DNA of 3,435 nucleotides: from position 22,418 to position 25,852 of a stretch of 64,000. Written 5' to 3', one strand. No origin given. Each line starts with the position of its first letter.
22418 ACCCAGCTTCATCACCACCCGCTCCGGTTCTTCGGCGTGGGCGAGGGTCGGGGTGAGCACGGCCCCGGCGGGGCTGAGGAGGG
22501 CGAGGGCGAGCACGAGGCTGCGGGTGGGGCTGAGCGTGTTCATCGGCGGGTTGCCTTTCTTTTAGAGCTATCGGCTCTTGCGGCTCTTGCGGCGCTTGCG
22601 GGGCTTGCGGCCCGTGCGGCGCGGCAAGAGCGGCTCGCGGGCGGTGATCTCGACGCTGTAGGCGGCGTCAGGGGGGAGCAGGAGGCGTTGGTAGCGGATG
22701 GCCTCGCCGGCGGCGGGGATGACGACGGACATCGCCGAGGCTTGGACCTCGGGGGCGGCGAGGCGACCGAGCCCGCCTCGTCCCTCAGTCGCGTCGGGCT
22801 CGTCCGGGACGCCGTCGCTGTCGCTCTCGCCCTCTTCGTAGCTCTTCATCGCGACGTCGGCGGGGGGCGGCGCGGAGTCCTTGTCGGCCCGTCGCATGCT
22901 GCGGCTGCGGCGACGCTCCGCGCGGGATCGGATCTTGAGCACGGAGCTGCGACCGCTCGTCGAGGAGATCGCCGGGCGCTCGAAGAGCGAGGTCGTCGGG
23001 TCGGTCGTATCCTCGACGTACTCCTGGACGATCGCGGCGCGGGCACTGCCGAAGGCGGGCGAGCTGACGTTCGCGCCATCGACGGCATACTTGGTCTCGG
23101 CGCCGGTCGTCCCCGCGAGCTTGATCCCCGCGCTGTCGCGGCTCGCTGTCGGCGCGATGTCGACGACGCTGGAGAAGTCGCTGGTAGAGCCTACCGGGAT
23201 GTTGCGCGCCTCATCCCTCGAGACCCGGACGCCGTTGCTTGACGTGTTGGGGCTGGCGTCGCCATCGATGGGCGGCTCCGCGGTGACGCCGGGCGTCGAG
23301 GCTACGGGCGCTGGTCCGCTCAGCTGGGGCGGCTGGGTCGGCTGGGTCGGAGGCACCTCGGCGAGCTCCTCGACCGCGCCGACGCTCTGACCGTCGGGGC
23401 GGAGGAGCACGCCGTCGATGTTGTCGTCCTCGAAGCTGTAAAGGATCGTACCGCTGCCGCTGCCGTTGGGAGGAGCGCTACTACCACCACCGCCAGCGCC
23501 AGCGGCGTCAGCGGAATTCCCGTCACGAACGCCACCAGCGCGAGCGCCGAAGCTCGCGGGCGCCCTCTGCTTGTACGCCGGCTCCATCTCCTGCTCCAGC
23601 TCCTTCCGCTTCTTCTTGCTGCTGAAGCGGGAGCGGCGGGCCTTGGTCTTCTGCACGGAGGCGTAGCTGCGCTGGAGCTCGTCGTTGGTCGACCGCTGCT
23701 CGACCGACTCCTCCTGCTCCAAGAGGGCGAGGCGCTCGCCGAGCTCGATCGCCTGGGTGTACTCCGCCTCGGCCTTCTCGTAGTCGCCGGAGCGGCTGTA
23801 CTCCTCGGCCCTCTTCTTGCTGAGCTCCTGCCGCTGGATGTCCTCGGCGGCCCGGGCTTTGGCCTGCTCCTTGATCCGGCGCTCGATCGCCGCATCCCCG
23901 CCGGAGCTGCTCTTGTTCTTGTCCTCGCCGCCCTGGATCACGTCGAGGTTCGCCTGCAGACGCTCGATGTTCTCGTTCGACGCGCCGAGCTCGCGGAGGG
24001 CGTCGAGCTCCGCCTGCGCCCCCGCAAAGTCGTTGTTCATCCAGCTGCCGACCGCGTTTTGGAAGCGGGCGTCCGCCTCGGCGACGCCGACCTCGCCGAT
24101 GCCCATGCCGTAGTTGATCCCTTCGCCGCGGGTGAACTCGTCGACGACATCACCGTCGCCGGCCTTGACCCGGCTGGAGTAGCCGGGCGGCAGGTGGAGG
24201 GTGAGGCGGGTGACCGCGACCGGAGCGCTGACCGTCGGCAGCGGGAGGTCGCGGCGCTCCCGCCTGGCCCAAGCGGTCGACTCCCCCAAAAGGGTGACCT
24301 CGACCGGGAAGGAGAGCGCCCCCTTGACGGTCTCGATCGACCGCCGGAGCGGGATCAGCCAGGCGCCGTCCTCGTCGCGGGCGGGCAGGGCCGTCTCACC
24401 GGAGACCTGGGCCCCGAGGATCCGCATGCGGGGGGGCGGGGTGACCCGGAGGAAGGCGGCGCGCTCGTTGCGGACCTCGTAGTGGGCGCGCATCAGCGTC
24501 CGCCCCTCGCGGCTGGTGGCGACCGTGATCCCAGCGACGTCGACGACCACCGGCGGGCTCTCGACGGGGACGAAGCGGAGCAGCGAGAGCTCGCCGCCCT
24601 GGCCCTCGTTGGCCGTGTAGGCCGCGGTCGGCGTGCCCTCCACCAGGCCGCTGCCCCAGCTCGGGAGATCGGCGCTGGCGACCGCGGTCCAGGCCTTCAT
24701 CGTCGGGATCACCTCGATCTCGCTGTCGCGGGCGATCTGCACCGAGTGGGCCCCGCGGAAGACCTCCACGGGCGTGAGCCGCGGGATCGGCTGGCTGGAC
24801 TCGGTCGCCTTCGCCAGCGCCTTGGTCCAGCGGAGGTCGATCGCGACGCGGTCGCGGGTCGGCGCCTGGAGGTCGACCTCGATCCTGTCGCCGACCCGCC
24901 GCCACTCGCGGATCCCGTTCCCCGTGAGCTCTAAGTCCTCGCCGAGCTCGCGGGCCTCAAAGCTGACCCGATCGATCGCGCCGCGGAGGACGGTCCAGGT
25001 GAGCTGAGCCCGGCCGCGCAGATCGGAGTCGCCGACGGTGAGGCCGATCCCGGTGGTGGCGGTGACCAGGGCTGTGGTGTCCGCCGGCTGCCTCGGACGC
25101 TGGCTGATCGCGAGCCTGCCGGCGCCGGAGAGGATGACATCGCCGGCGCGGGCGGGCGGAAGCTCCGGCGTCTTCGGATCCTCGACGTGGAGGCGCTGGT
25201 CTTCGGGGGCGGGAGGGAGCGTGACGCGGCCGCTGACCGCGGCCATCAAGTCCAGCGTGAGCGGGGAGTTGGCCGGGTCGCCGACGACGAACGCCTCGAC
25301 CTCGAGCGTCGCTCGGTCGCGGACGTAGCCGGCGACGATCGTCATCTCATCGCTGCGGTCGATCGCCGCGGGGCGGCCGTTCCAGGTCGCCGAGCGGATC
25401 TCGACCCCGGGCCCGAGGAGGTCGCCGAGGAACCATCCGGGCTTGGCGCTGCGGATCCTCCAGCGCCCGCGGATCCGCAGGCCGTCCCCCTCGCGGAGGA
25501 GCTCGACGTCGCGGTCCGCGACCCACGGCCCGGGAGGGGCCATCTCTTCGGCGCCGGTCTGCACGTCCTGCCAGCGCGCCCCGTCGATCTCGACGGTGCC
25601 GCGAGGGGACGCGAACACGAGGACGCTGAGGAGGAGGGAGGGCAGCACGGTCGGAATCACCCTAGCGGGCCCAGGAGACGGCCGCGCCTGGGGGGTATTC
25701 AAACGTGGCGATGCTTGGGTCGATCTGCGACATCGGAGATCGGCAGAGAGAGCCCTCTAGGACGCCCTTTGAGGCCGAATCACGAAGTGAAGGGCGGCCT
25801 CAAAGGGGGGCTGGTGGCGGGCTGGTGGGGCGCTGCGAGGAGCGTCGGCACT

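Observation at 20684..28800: Candidate undescribed envelope-spanning module: a TonB-C-like (AgmX/PglI-tail) TM protein plus two large paralogous periplasmic proteins, with a repeat array and a hairpin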

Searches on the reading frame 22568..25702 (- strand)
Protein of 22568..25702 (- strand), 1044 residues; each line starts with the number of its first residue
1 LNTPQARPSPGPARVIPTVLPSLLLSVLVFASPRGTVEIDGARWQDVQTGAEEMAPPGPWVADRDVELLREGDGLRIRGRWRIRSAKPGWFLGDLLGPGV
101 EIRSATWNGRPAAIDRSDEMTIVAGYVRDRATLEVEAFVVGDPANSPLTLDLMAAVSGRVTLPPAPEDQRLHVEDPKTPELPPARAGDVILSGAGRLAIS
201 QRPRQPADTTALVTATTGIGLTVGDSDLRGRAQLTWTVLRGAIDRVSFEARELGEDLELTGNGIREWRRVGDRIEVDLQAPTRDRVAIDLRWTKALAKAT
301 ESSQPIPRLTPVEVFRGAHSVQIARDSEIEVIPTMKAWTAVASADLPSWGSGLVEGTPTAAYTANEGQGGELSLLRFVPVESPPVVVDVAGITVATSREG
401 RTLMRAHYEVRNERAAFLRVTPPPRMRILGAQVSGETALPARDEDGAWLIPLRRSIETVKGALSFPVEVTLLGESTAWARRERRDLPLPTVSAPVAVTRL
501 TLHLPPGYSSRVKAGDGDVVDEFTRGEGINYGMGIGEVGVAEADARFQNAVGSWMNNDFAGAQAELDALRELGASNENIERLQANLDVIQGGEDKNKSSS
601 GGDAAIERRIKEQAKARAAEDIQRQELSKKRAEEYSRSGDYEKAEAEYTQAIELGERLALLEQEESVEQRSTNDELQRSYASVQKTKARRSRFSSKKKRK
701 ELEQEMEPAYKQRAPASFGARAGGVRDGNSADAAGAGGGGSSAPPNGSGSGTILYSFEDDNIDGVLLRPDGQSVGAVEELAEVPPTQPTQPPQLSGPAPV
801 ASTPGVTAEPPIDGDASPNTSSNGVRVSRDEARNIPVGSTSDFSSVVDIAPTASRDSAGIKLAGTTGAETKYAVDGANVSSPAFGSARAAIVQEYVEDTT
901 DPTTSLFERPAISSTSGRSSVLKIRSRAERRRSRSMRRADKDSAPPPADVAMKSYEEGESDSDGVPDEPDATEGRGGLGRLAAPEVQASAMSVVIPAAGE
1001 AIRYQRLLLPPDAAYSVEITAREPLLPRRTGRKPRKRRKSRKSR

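Call 7: search_protein_families(library=pfam, proteins=[window:22568-25702:-], max_evalue=1)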
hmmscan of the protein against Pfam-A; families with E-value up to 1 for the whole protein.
window:22568-25702:- (1044 aa): 5 families
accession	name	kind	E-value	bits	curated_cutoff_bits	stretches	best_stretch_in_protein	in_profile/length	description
PF00343.26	Phosphorylase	-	0.0037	16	27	1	967-1005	14-51/713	Carbohydrate phosphorylase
PF07719.23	TPR_2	-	0.014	15.9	27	1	630-654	6-30/34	Tetratricopeptide repeat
PF13181.12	TPR_8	-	0.024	15.2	25.7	1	632-654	8-30/34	Tetratricopeptide repeat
PF00515.34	TPR_1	-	0.037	14.3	27.8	1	631-654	7-30/34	Tetratricopeptide repeat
PF13428.12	TPR_14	-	0.4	12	23.5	0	629-655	5-31/44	Tetratricopeptide repeat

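Call 8: search_protein_families(library=ncbifam, proteins=[window:22568-25702:-], max_evalue=1)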
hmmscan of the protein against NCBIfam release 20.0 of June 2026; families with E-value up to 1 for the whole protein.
window:22568-25702:- (1044 aa): 4 families
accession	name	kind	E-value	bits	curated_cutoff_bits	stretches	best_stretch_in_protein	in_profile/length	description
NF033764.1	gliding_CglF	equivalog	0.0028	17.7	90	1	752-776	37-61/88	adventurous gliding motility protein CglF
TIGR02093.1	P_ylase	subfamily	0.0029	15.8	552.9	1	967-1005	103-140/804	glycogen/starch/alpha-glucan family phosphorylase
NF011562.0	PRK14986.1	equivalog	0.19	9.7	1546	1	963-1005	111-152/815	glycogen phosphorylase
NF045780.1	TrlF_fam_ATP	equivalog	0.48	9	350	1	576-717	577-720/944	TrlF family AAA-like ATPase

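Call 17: find_homologous_proteins(query=window:22568-25702:-)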
Query window:22568-25702:- (1044 aa): 146 proteins with E <= 0.001 among 8000 candidates; the best 120 are listed.
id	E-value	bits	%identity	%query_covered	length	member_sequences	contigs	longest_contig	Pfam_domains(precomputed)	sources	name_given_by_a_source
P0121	0.0e+0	1944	88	96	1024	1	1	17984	-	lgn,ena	-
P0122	0.0e+0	1757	82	95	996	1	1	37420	-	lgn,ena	-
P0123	0.0e+0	1715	79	97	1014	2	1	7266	-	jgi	-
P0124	0.0e+0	1156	61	79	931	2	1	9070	-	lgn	-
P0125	0.0e+0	1107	59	6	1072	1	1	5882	-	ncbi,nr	ncbi:MAG: hypothetical protein KC486_26970 [Myxococcales bacterium]|nr:hypothetical protein [Myxococ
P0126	1.3e-248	846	55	63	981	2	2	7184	-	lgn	-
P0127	1.9e-228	779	45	80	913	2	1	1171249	-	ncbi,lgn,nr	ncbi:MAG: hypothetical protein IPK80_22305 [Nannocystis sp.]|nr:hypothetical protein [Nannocystis sp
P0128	6.6e-228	778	47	80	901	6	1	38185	-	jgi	jgi:hypothetical protein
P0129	3.5e-225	769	54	63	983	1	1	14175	-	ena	-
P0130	6.1e-225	768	44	95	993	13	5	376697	-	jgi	jgi:hypothetical protein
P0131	1.6e-218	747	44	95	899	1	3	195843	-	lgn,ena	-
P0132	5.9e-218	745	46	81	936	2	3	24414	-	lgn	-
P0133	7.4e-216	738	45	19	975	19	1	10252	-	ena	-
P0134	7.6e-216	738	71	4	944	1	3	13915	-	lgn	-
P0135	1.8e-215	737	44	82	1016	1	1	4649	-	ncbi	-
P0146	7.2e-209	715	45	81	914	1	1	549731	-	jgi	-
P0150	3.3e-207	709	39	13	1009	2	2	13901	-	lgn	-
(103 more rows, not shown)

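Call 82: find_encoding_contigs(protein=P0146, flank=9000, max_places=1)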
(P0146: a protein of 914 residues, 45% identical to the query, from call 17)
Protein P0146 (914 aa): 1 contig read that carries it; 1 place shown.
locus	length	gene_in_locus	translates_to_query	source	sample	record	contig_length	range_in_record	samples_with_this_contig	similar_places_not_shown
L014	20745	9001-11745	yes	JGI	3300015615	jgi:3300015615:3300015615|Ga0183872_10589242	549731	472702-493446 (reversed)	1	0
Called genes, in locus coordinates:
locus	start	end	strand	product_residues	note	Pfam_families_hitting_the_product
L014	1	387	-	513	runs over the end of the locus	-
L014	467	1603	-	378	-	PF00355:Rieske, PF19298:KshA_C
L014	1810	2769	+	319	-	PF00355:Rieske, PF19112:VanA_C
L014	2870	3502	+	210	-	-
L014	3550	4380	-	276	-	PF13616:Rotamase_3, PF00639:Rotamase, PF13616:Rotamase_3, PF00639:Rotamase, PF13145:Rotamase_2 (weak)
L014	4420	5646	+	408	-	PF02222:ATP-grasp (faint), PF02786:CPSase_L_D2, PF13535:ATP-grasp_4 (faint)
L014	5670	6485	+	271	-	PF03437:BtpA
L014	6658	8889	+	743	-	PF05954:Phage_GPD, PF04717:Phage_base_V, PF22178:Gp5_trimer_C, PF06715:Gp5_C (faint)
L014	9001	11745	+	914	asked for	-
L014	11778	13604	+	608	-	-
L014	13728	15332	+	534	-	PF25794:SACS (faint), PF02518:HATPase_c, PF13589:HATPase_c_3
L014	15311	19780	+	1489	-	-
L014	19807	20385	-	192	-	PF01161:PBP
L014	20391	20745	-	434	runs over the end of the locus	PF04542:Sigma70_r2, PF04539:Sigma70_r3, PF04545:Sigma70_r4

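Call 83: find_encoding_contigs(protein=P0150, flank=9000, max_places=1)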
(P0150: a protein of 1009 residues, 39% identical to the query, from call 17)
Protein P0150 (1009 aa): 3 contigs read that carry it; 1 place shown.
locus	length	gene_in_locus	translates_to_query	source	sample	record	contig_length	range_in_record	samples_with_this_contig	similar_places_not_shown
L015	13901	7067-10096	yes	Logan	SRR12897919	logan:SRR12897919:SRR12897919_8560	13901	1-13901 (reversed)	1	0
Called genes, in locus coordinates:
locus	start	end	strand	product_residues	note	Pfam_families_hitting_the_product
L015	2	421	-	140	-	?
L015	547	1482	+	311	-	-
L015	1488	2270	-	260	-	-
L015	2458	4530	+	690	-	PF26675:DUF8224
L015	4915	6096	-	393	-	-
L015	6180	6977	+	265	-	PF03437:BtpA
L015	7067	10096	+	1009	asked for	-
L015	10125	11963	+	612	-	-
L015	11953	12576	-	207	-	-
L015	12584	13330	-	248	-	PF00756:Esterase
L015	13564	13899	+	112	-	?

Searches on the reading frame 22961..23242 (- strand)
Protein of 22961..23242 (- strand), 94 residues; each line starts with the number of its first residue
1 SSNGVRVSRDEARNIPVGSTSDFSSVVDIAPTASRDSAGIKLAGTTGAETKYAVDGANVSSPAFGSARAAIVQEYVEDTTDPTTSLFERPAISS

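Call 68: search_solved_structures(query=window:22961-23242:-, max_evalue=10, show_alignments=3)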
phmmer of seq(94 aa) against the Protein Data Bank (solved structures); distinct sequences matched with E-value up to 10: 3.
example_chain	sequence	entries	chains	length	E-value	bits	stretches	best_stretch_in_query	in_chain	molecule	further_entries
6dzi_S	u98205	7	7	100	0.23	15.4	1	50-84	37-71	50S ribosomal protein L21 | Large ribosomal subunit protein bL21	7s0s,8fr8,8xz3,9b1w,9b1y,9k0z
6dzp_S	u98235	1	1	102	0.24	15.4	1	50-84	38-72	50S ribosomal protein L21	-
5o60_S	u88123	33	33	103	0.24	15.3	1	50-84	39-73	50S ribosomal protein L21 | Large ribosomal subunit protein bL21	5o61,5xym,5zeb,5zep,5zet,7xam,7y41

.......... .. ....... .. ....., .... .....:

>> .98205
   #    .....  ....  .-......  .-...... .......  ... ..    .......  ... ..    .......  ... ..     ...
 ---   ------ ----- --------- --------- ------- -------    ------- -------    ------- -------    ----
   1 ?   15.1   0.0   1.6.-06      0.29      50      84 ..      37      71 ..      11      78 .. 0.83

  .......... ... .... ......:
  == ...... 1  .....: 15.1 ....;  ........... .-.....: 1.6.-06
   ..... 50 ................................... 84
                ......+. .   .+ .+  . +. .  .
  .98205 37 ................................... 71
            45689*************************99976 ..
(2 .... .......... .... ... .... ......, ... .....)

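Call 69: search_protein_families(library=ncbifam, proteins=[window:22961-23242:-], max_evalue=10)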
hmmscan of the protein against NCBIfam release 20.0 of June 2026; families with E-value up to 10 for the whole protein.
seq(94 aa): 0 families

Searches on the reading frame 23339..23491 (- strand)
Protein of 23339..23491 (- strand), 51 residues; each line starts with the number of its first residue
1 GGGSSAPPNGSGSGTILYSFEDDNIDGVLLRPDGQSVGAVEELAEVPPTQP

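Call 69: search_protein_families(library=ncbifam, proteins=[window:23339-23491:-], max_evalue=10)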
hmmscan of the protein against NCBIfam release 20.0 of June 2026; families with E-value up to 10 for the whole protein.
seq(51 aa): 1 family
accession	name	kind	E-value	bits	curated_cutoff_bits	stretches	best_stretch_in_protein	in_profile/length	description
NF033764.1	gliding_CglF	equivalog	9.3e-05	22.4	90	1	15-40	37-62/88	adventurous gliding motility protein CglF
